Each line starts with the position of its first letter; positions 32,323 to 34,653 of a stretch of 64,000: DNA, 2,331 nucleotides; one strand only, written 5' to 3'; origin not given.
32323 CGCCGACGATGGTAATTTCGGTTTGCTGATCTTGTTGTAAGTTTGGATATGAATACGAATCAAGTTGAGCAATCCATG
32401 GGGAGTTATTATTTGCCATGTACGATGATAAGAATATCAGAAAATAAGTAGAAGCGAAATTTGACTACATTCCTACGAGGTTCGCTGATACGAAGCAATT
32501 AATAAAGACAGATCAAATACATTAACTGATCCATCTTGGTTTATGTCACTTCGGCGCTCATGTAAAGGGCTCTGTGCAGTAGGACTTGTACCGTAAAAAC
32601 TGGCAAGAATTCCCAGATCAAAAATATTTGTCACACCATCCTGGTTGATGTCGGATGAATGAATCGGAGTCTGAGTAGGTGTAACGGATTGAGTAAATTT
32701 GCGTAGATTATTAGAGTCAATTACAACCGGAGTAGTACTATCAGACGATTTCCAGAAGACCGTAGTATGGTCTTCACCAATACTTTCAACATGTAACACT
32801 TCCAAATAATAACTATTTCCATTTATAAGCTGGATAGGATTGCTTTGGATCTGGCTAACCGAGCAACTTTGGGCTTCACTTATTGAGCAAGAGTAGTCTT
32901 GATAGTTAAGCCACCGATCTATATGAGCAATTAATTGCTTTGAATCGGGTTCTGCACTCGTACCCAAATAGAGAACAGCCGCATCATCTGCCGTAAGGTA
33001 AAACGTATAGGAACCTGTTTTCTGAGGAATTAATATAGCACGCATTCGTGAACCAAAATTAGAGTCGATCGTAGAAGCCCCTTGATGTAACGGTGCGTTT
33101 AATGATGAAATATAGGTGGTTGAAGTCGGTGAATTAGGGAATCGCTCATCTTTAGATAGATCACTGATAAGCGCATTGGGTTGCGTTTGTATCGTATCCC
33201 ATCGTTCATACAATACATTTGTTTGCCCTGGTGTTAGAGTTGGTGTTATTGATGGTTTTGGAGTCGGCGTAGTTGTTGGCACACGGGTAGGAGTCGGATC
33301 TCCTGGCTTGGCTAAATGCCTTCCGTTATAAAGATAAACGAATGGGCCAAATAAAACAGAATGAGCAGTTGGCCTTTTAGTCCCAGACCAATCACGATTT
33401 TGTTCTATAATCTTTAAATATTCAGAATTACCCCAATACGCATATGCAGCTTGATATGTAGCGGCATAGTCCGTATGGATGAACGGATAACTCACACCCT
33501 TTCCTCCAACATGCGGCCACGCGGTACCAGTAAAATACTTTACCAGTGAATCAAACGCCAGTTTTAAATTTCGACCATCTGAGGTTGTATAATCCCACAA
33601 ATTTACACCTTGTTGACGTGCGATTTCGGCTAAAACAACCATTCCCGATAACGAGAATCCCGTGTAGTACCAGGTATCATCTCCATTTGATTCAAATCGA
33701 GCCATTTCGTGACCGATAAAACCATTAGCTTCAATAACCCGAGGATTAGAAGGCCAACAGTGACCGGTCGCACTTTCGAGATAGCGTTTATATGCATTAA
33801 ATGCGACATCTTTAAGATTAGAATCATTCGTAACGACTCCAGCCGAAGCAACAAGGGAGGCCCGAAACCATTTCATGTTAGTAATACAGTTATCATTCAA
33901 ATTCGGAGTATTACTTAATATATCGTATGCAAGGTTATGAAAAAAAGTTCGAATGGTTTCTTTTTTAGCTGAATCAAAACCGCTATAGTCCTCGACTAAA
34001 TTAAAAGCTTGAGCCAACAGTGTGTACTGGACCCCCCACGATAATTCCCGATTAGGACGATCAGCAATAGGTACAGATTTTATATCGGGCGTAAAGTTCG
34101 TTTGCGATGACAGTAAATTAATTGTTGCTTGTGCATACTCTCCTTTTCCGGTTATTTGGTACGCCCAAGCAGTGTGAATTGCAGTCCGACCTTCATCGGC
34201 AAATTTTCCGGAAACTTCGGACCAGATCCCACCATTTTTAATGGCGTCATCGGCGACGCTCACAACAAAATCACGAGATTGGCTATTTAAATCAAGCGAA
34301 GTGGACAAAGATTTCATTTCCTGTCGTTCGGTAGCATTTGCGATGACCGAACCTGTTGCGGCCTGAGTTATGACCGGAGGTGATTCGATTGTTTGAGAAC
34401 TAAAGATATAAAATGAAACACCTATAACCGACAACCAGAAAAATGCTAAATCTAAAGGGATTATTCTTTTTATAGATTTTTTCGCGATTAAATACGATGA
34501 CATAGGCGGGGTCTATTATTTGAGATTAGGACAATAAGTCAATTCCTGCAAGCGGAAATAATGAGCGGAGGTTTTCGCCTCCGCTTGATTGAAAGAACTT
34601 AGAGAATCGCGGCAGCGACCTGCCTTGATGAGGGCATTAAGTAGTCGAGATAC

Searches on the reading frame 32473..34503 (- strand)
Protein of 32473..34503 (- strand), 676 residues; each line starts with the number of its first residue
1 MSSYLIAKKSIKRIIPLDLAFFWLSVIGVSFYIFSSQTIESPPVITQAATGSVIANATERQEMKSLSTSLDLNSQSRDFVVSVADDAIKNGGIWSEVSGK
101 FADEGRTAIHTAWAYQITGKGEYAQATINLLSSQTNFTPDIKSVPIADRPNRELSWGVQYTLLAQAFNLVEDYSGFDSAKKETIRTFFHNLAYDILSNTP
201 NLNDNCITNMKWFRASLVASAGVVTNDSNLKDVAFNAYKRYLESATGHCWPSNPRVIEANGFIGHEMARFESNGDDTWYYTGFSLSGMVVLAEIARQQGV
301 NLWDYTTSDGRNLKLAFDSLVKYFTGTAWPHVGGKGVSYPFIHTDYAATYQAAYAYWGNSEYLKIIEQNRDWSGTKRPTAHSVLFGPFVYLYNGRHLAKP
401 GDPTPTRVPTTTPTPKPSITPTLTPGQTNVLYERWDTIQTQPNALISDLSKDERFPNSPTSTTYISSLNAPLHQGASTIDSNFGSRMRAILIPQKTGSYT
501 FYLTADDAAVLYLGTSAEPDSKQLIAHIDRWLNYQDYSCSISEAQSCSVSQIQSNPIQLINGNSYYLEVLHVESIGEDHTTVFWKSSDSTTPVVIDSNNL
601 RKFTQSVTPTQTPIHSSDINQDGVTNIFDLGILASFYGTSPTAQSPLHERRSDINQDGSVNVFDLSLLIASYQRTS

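Call 6: search_protein_families(library=pfam, proteins=[window:32473-34503:-], max_evalue=0.01)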
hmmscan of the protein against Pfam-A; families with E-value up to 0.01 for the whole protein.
window:32473-34503:- (676 aa): 4 families
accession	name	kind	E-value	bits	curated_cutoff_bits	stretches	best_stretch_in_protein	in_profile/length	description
PF05426.18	Alginate_lyase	-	6e-22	78.8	22.2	1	107-325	61-270/275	Alginate lyase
PF07691.17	PA14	-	2.5e-10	40.8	24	1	472-596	35-145/147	PA14 domain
PF00404.24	Dockerin_1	-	5.4e-07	30.2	22.9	1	617-669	2-53/57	Dockerin type I domain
PF10528.15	GLEYA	-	0.00048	20.8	26.2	1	487-530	5-49/91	GLEYA domain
